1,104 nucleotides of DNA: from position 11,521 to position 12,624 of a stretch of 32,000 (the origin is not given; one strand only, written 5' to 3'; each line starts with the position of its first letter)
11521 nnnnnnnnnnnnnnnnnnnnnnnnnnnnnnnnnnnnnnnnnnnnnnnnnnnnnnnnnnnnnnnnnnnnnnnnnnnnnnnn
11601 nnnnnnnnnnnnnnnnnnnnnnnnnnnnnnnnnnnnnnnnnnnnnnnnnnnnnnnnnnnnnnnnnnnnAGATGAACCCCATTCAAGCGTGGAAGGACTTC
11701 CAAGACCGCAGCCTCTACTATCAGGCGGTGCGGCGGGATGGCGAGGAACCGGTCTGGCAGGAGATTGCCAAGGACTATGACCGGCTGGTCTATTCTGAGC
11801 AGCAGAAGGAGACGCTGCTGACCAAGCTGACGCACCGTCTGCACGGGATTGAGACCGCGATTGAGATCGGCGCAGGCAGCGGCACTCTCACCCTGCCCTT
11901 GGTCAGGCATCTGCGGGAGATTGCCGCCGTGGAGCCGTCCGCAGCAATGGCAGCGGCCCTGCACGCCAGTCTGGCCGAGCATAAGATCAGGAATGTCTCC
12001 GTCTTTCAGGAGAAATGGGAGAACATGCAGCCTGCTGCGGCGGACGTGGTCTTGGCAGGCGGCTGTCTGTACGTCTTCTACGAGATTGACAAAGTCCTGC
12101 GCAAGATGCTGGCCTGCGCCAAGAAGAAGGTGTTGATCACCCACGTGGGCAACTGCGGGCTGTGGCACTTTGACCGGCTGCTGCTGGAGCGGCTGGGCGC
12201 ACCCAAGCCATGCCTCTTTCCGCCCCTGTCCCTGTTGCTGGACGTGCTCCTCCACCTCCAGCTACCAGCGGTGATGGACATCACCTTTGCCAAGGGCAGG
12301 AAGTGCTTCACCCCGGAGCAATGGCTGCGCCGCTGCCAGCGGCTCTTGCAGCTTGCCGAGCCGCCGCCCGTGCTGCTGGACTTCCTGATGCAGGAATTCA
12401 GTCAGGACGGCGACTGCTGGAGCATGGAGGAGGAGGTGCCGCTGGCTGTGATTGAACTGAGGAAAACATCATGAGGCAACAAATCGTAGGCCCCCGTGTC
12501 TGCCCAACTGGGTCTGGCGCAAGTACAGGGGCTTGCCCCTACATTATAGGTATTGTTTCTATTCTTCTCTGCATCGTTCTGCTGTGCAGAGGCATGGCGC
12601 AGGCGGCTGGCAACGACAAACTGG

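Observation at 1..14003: Candidate ribosomal thiazol(in)e/His metallophore system: TOMM enzymes wired to an exporter, a TonB receptor and a Nik/Opp-type importer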

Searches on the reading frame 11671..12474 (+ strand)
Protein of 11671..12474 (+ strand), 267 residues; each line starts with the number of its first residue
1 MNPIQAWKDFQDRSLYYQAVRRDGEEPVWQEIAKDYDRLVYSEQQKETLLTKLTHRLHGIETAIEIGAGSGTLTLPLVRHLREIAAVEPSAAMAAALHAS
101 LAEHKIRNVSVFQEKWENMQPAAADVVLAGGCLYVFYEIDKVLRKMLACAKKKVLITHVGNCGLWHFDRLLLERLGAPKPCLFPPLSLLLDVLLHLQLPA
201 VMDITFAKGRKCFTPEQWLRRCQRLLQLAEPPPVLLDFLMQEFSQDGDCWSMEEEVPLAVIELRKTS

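Call 7: search_protein_families(library=pfam, proteins=[window:11671-12474:+], max_evalue=0.01)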
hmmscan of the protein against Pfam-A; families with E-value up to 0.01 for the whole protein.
window:11671-12474:+ (267 aa): 7 families
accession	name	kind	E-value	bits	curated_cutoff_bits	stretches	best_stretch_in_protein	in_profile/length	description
PF08242.18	Methyltransf_12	-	7.1e-09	36.7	30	1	64-151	1-93/98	Methyltransferase domain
PF13649.12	Methyltransf_25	-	2.1e-08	35.1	27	1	64-152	2-95/97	Methyltransferase domain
PF08241.18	Methyltransf_11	-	6.9e-07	30.3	21.2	1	65-152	2-89/95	Methyltransferase domain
PF13489.12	Methyltransf_23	-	6.6e-06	26.4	27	1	61-159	24-117/164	Methyltransferase domain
PF13847.12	Methyltransf_31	-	1.7e-05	25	27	1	61-156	5-107/145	Methyltransferase domain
PF05891.18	Methyltransf_PK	-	0.00023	21.2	27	1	42-123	38-120/218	AdoMet dependent proline di-methyltransferase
PF00398.26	RrnaAD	-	0.00081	19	24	1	62-113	33-82/263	Ribosomal RNA adenine dimethylase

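Call 11: search_protein_families(library=ncbifam, proteins=[window:11671-12474:+], max_evalue=0.001)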
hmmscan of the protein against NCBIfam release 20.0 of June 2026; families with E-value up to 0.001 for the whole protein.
window:11671-12474:+ (267 aa): 11 families
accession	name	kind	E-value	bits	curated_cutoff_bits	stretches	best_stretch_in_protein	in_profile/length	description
TIGR02469.1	CbiT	equivalog_domain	1.4e-09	38.3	78.3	1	56-151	16-116/124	precorrin-6Y C5,15-methyltransferase (decarboxylating) subunit CbiT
NF041820.1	daptide_MTase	equivalog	3.5e-08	33.2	175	1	33-106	12-83/243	daptide-type RiPP biosynthesis methyltransferase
NF000499.2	Erm23S_rRNA_broad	equivalog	1e-07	31.6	212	1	61-130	25-92/244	23S ribosomal RNA methyltransferase Erm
NF043040.1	corrin_prot_MT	hypoth_equivalog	2.3e-05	23.9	180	1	34-132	13-119/216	corrinoid protein-associated methyltransferase CpaM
TIGR00755.1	ksgA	equivalog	5.5e-05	22.6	171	1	61-111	31-79/256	16S rRNA (adenine(1518)-N(6)/adenine(1519)-N(6))-dimethyltransferase RsmA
NF042988.1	Erm46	exception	0.00021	20.7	503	1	62-103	35-76/255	23S rRNA (adenine(2058)-N(6))-methyltransferase Erm(46)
TIGR01444.1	fkbM_fam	subfamily_domain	0.00029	21.3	37.7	1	63-113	2-54/143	FkbM family methyltransferase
NF000337.1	erm_SHROVE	exception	0.0006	19.2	320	1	60-120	29-87/248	ErmE/ErmH/ErmO/ErmR family 23S rRNA (adenine(2058)-N(6))-methyltransferase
NF042938.1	Erm55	exception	0.00062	18.9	525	1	62-101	35-74/270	23S rRNA (adenine(2058)-N(6))-methyltransferase Erm(55)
TIGR01983.1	UbiG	equivalog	0.00065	19.1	102.95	1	39-152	30-145/228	bifunctional 2-polyprenyl-6-hydroxyphenol methylase/3-demethylubiquinol 3-O-methyltransferase UbiG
NF012218.0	erm_38_23S_MT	exception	0.0009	18.2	800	0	62-102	35-75/386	23S rRNA (adenine(2058)-N(6))-methyltransferase Erm(38)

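Call 66: search_solved_structures(query=window:11671-12474:+, max_evalue=0.01)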
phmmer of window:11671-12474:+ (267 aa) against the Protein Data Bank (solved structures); distinct sequences matched with E-value up to 0.01: 1.
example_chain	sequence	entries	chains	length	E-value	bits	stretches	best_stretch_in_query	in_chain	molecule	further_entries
8qby_t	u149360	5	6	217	0.0037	20.1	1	59-166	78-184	Protein-L-isoaspartate O-methyltransferase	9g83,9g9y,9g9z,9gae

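Call 71: find_homologous_proteins(query=window:11671-12474:+, max_evalue=0.00001)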
Query window:11671-12474:+ (267 aa): 24 proteins with E <= 0.00001 among 4456 candidates.
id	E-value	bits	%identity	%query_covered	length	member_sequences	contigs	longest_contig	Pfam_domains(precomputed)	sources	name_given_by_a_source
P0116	5.6e-177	605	100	100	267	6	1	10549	PF13847.13,PF13489.13,PF13649.13,PF08241.19,PF08242.19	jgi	jgi:ubiquinone/menaquinone biosynthesis C-methylase UbiE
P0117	4.3e-150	517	87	100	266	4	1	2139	PF13649.13,PF08241.19,PF08242.19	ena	-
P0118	5.9e-134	464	77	100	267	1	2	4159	PF13847.13,PF00398.27,PF13649.13,PF08241.19,PF08242.19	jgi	jgi:SAM-dependent methyltransferase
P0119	3.7e-103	363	63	99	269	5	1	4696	PF13847.13,PF13489.13,PF13649.13,PF08241.19,PF08242.19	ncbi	-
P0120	1.4e-96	341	57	100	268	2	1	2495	PF00398.27,PF13489.13,PF13649.13,PF08241.19,PF08242.19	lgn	-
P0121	1.4e-94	335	57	100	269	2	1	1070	PF13489.13,PF13649.13,PF08241.19,PF08242.19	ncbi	-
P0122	2.4e-94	334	57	99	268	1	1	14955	PF13847.13,PF00398.27,PF13489.13,PF13649.13,PF08241.19,PF08242.19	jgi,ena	-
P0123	1.0e-93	332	55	99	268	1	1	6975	PF13847.13,PF00398.27,PF13489.13,PF13649.13,PF08241.19,PF08242.19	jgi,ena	-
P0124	3.1e-92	327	54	100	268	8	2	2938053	PF00398.27,PF13489.13,PF13649.13,PF08241.19,PF08242.19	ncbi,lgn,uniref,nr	ncbi:MAG: Methyltransferase domain-containing protein [Candidatus Electronema aureum]|uniref:Methylt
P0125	2.4e-90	321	56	100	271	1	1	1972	PF13847.13,PF00398.27,PF13489.13,PF13649.13,PF08241.19,PF08242.19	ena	-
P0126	3.1e-90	320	56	100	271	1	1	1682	PF13847.13,PF00398.27,PF13649.13,PF08241.19,PF08242.19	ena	-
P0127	3.5e-90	320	55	100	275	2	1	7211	PF00398.27,PF13649.13,PF08241.19,PF08242.19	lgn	-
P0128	5.4e-88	313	56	100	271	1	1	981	PF13847.13,PF13649.13,PF08241.19,PF08242.19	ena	-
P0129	2.1e-86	308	55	100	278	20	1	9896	PF13847.13,PF00398.27,PF13489.13,PF13649.13,PF08241.19,PF08242.19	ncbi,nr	ncbi:MAG: class I SAM-dependent methyltransferase [Candidatus Electrothrix sp. AW3_4]|nr:class I SAM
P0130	2.3e-83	298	53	100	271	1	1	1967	PF13847.13,PF00398.27,PF13489.13,PF13649.13,PF08242.19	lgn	-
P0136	2.6e-16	78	35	59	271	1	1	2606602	PF13489.13,PF13649.13,PF08241.19,PF08242.19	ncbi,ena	-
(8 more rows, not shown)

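Call 72: find_encoding_contigs(protein=P0136, flank=10000, max_places=1)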
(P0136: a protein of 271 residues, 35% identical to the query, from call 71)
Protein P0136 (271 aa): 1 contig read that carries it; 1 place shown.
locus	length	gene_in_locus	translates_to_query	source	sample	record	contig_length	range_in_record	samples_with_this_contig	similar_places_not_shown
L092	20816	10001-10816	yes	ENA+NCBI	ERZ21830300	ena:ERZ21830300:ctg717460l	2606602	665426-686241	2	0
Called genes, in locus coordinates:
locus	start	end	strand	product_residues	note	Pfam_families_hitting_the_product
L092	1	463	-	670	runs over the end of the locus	PF20773:InhA-like_MAM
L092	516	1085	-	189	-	PF01195:Pept_tRNA_hydro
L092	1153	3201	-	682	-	PF22745:Nlig-Ia, PF01653:DNA_ligase_aden, PF03120:OB_DNA_ligase, PF03119:DNA_ligase_ZBD, PF12826:HHH_2, PF00633:HHH (weak), PF14520:HHH_5 (weak), PF00533:BRCT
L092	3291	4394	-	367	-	PF01380:SIS (faint), PF10432:bact-PGI_C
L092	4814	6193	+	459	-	PF01933:CofD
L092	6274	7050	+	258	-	PF13641:Glyco_tranf_2_3, PF00535:Glycos_transf_2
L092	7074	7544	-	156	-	PF02502:LacAB_rpiB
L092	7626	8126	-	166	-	PF00881:Nitroreductase, PF14512:TM1586_NiRdase (weak), PF00881:Nitroreductase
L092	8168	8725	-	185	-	PF02627:CMD (weak)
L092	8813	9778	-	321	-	PF00296:Bac_luciferase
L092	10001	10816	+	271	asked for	PF13489:Methyltransf_23, PF08241:Methyltransf_11, PF08242:Methyltransf_12, PF13649:Methyltransf_25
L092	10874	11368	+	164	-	PF13577:SnoaL_4, PF12680:SnoaL_2 (weak)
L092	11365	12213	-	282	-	PF00378:ECH_1, PF16113:ECH_2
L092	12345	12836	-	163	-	PF00903:Glyoxalase, PF12681:Glyoxalase_2 (faint)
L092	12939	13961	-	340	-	PF04055:Radical_SAM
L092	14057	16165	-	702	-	PF08757:CotH, PF00932:LTD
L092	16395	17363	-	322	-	PF08240:ADH_N, PF00107:ADH_zinc_N, PF13602:ADH_zinc_N_2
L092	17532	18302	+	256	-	PF00378:ECH_1, PF16113:ECH_2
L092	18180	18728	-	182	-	-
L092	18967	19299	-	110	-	PF05534:HicB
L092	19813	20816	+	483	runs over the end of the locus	PF04715:, PF00425:Chorismate_bind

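Call 73: find_encoding_contigs(protein=P0129, flank=10000, max_places=2)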
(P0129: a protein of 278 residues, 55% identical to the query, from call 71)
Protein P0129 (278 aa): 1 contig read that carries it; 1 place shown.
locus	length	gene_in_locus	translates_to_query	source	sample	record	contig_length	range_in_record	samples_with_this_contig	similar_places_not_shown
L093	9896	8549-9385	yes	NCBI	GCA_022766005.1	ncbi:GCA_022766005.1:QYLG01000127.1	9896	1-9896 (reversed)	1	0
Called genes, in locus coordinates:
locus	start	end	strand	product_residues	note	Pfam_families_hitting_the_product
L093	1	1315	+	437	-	PF00593:TonB_dep_Rec_b-barrel, PF14905:OMP_b-brl_3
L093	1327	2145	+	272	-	PF00398:RrnaAD, PF13489:Methyltransf_23, PF08241:Methyltransf_11, PF08242:Methyltransf_12, PF13649:Methyltransf_25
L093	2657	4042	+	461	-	PF04055:Radical_SAM, PF13186:SPASM (weak)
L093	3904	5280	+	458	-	PF05977:MFS_3, PF07690:MFS_1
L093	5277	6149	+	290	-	PF01209:Ubie_methyltran, PF13489:Methyltransf_23, PF13847:Methyltransf_31, PF08241:Methyltransf_11 (weak), PF08242:Methyltransf_12, PF13649:Methyltransf_25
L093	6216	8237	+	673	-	PF07715:Plug, PF00593:TonB_dep_Rec_b-barrel, PF25183:OMP_b-brl_4 (weak)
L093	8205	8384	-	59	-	-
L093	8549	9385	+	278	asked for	PF13489:Methyltransf_23 (weak), PF00398:RrnaAD (weak), PF13649:Methyltransf_25, PF13847:Methyltransf_31 (weak), PF08241:Methyltransf_11 (weak), PF08242:Methyltransf_12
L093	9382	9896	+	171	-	PF00496:SBP_bac_5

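Call 80: find_encoding_contigs(protein=P0122, flank=10000, max_places=2)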
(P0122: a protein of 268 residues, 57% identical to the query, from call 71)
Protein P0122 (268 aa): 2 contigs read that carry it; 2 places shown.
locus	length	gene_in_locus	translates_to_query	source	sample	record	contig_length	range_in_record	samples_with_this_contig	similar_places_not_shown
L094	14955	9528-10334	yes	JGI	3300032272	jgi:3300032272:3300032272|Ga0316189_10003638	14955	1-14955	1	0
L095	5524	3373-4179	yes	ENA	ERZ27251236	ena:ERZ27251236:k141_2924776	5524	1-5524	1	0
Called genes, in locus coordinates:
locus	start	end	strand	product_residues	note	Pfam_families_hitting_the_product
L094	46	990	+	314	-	PF19300:BPD_transp_1_N, PF00528:BPD_transp_1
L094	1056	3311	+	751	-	PF07715:Plug, PF00593:TonB_dep_Rec_b-barrel, PF14905:OMP_b-brl_3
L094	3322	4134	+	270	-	PF00398:RrnaAD (weak), PF13489:Methyltransf_23 (weak), PF13649:Methyltransf_25 (weak), PF08241:Methyltransf_11, PF08242:Methyltransf_12 (weak)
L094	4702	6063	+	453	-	PF04055:Radical_SAM, PF13186:SPASM (weak)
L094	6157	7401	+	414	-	PF05977:MFS_3, PF07690:MFS_1, PF13347:MFS_2 (weak), PF07690:MFS_1 (weak)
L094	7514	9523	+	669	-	PF07715:Plug, PF00593:TonB_dep_Rec_b-barrel, PF25183:OMP_b-brl_4 (faint)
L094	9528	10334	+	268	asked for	PF13489:Methyltransf_23 (weak), PF00398:RrnaAD (weak), PF13847:Methyltransf_31 (weak), PF08241:Methyltransf_11, PF08242:Methyltransf_12, PF13649:Methyltransf_25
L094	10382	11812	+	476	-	PF00496:SBP_bac_5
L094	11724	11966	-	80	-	-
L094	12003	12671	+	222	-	-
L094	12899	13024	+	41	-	-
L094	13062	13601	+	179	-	-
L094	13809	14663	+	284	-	PF00528:BPD_transp_1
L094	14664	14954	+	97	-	?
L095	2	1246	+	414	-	PF05977:MFS_3, PF07690:MFS_1, PF13347:MFS_2 (weak), PF07690:MFS_1 (weak)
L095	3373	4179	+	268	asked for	PF13489:Methyltransf_23 (weak), PF00398:RrnaAD (weak), PF13847:Methyltransf_31 (weak), PF08241:Methyltransf_11, PF08242:Methyltransf_12, PF13649:Methyltransf_25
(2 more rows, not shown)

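Call 82: search_protein_families(library=pfam, proteins=[L094:3322-4134:+], max_evalue=1)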
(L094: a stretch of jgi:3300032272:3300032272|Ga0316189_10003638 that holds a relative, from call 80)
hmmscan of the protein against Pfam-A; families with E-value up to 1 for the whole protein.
L094:3322-4134:+ (270 aa): 8 families
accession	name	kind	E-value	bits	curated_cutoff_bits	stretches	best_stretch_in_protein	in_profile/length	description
PF00398.26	RrnaAD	-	9.3e-08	31.9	24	1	64-161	30-134/263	Ribosomal RNA adenine dimethylase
PF08241.18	Methyltransf_11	-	1.1e-07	32.8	21.2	1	70-155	2-89/95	Methyltransferase domain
PF13649.12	Methyltransf_25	-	3.4e-07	31.3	27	1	69-154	2-94/97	Methyltransferase domain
PF08242.18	Methyltransf_12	-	8.8e-07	30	30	1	69-153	1-92/98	Methyltransferase domain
PF13489.12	Methyltransf_23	-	1.1e-05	25.6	27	1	53-187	11-143/164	Methyltransferase domain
PF13847.12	Methyltransf_31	-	0.0013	18.9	27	1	65-167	4-114/145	Methyltransferase domain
PF05401.17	NodS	-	0.034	14.4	24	1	34-142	19-122/201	Nodulation protein S (NodS)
PF08003.17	Methyltransf_9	-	0.041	13.3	23.8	1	47-137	100-193/315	Protein of unknown function (DUF1698)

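Call 98: search_protein_families(library=ncbifam, proteins=[L094:3322-4134:+, L094:1056-3311:+], max_evalue=0.00001)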
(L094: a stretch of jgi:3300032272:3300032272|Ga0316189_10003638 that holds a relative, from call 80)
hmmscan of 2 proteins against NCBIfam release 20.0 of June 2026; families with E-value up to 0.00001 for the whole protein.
L094:3322-4134:+ (270 aa): 2 families
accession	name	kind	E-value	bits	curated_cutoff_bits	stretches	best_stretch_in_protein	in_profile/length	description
NF000499.2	Erm23S_rRNA_broad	equivalog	1.3e-08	34.5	212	1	52-124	9-83/244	23S ribosomal RNA methyltransferase Erm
TIGR00755.1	ksgA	equivalog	2e-07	30.6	171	1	52-129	19-94/256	16S rRNA (adenine(1518)-N(6)/adenine(1519)-N(6))-dimethyltransferase RsmA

L094:1056-3311:+ (751 aa): 33 families (the best 25 are shown)
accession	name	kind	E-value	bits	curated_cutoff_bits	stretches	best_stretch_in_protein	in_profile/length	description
TIGR01785.1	TonB-hemin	subfamily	8.3e-59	199.7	316.85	1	31-745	1-671/677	TonB-dependent heme/hemoglobin receptor family protein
TIGR01783.1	TonB-siderophor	subfamily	2.7e-50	171.7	223.5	2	463-733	376-621/649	TonB-dependent siderophore receptor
TIGR01786.1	TonB-hemlactrns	subfamily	2.9e-50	171.4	323.75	1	32-742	1-696/719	TonB-dependent hemoglobin/transferrin/lactoferrin family receptor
TIGR01779.1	TonB-B12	equivalog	6.3e-46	157.1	599.7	2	1-204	1-195/614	TonB-dependent vitamin B12 receptor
NF010010.0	PRK13483.1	equivalog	9.3e-41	139.5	927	2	6-176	9-176/660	ligand-gated channel protein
NF010038.0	PRK13513.1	equivalog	9.5e-37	126.9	942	2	5-175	9-177/659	ligand-gated channel protein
NF050067.1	TonBEntbctnRecCfrA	equivalog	2.6e-33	115.3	1200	2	25-175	20-170/698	TonB-dependent ferric enterobactin receptor CfrA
NF007926.1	PRK10641.1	equivalog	2e-31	109.2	836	1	13-210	12-199/617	TonB-dependent vitamin B12 receptor BtuB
NF010012.0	PRK13486.1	equivalog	5.4e-31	107.7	924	1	28-261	22-247/696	TonB-dependent receptor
NF010011.0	PRK13484.1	equivalog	4.9e-29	101.1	1197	2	9-167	12-162/682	IreA family TonB-dependent siderophore receptor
NF007478.2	PRK10064.1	equivalog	1.6e-27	96.1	745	1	14-187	18-178/663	catecholate siderophore receptor CirA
NF007465.0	PRK10044.1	equivalog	3.2e-27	95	803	2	36-184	67-208/726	ferrichrome porin FhuA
NF049946.1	TonB_dep_CU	exception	3.9e-27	94.9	700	2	28-214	39-224/683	TonB-dependent receptor, CU motif-type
NF010048.1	PRK13524.1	subfamily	1.6e-26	93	493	2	21-227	30-246/744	FepA family TonB-dependent siderophore receptor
NF049944.1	TonB_dep_PUIUD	equivalog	2.3e-25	89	850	2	22-182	31-193/686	TonB-dependent receptor, PUIUD motif-type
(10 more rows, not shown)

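Call 99: predict_structure(alignment_id=A5)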
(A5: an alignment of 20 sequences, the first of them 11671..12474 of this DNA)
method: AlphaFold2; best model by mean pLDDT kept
length: 267 residues; sequences in the alignment: 20
mean_pLDDT: 91.1   pTM: 0.87
mean pLDDT of the five models: 91.1, 90.0, 89.1, 87.4, 86.8
residues with pLDDT >= 90: 176; 70-90: 89; 50-70: 2; < 50: 0
segments of 3 or more residues with pLDDT < 50: none
pLDDT, mean of each block of 10 residues (from residue 1): 93 87 83 82 87 95 96 95 97 96 97 94 95 88 96 94 87 89 92 94 91 90 84 88 92 91 83
secondary structure, 60 per line:
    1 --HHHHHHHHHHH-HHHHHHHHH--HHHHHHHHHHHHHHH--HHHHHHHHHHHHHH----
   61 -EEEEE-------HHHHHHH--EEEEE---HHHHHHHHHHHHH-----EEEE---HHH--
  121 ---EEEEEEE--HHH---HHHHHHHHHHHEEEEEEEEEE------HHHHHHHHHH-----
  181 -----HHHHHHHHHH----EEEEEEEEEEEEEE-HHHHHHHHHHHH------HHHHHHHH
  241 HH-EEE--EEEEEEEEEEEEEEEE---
elements in order: H3-13 H15-23 H26-40 H43-56 E62-66 H74-80 E83-87 H91-103 E109-112 E124-130 H139-149 E150-159 H166-175 H186-195 E200-213 H215-226 H233-242 E244-246 E249-264

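Call 101: fold_search(model_id=the predicted structure, library=pdb)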
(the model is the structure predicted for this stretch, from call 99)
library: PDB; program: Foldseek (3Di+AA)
matches with E <= 10: 1949; with E <= 0.001: 1576
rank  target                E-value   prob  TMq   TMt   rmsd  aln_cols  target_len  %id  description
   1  2yqz_A                2.2e-13  1.00  0.61  0.62   5.6       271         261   18  Crystal Structure of Hypothetical Methyltransferase TTHA0223 from Thermus thermophilus HB8 complexed with S-adenosylme (released 2007-10-02)
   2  1xxl_A                2.5e-13  1.00  0.56  0.63   6.1       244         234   16  The crystal structure of YcgJ protein from Bacillus subitilis at 2.1 A resolution (released 2004-11-23)
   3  2yr0_A                2.4e-12  1.00  0.56  0.60   6.0       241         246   18  Crystal Structure of Hypothetical Methyltransferase TTHA0223 from Thermus thermophilus HB8 (released 2007-10-02)
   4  8x8j_B                3.6e-12  1.00  0.53  0.59   5.8       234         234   15  The structure of AbBioc in complex with inhibitor sinefungin (released 2024-11-13)
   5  8x8i_B                4.1e-12  1.00  0.55  0.61   5.6       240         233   16  The structure of AbBioc in complex with SAM cofactor (released 2024-11-13)
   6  3ccf_A                5.7e-12  1.00  0.51  0.56   5.7       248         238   14  Crystal structure of putative methyltransferase (YP_321342.1) from Anabaena variabilis ATCC 29413 at 1.90 A resolution (released 2008-03-11)
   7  8x8i_A                7.9e-12  1.00  0.52  0.57   5.8       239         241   15  The structure of AbBioc in complex with SAM cofactor (released 2024-11-13)
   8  8x8j_A                9.6e-12  1.00  0.54  0.60   5.5       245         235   16  The structure of AbBioc in complex with inhibitor sinefungin (released 2024-11-13)
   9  8x8i_C                1.0e-11  1.00  0.51  0.57   6.5       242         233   16  The structure of AbBioc in complex with SAM cofactor (released 2024-11-13)
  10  3ccf_B                1.2e-11  1.00  0.54  0.59   5.7       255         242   16  Crystal structure of putative methyltransferase (YP_321342.1) from Anabaena variabilis ATCC 29413 at 1.90 A resolution (released 2008-03-11)
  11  1jqe_A                1.5e-11  1.00  0.57  0.55   8.9       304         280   18  Crystal Structure Analysis of Human Histamine Methyltransferase (Ile105 Polymorphic Variant) Complexed with AdoHcy and (released 2002-08-06)
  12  5kpg_A                1.8e-11  1.00  0.51  0.41  10.3       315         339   11  Pavine N-methyltransferase in complex with S-adenosylhomocysteine pH 7 (released 2016-09-07)
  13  6gkz_C                2.1e-11  1.00  0.49  0.40  12.6       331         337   13  Crystal structure of Coclaurine N-Methyltransferase (CNMT) bound to N-methylheliamine and SAH (released 2019-01-16)
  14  1vl5_A                2.5e-11  1.00  0.54  0.61   6.3       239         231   17  CRYSTAL STRUCTURE OF A PUTATIVE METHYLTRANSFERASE (BH2331) FROM BACILLUS HALODURANS C-125 AT 1.95 A RESOLUTION (released 2004-08-17)
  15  6gkv_A                2.5e-11  1.00  0.52  0.41   9.6       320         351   15  Crystal structure of Coclaurine N-Methyltransferase (CNMT) bound to N-methylheliamine and SAH (released 2018-06-06)
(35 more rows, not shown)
